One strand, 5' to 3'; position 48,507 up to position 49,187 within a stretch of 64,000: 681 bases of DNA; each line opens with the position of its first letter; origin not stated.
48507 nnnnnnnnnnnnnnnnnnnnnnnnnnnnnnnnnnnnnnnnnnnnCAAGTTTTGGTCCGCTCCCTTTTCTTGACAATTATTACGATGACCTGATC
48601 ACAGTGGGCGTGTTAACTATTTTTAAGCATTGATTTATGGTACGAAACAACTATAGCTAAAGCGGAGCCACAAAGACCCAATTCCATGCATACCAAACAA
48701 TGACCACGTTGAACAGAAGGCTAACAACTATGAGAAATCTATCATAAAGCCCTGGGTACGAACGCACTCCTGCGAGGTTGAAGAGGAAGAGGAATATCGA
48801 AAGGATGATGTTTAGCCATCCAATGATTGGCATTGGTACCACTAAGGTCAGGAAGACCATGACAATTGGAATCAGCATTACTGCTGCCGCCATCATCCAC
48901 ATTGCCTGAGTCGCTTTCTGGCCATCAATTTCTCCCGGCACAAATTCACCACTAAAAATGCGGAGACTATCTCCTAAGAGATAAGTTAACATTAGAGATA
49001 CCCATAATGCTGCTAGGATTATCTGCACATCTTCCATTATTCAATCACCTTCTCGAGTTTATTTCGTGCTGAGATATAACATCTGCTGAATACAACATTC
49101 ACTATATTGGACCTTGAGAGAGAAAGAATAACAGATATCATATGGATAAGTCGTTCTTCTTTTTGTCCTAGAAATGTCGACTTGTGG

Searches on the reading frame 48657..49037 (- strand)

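Call 33: search_protein_families(library=pfam, proteins=[window:48657-49037:-], max_evalue=0.01)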
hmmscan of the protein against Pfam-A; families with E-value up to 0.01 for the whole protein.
window:48657-49037:- (126 aa): 1 family
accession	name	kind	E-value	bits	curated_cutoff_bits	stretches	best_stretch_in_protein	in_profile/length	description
PF19851.4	DUF6326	-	9.3e-05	23.2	24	1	5-120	11-130/135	Family of unknown function (DUF6326)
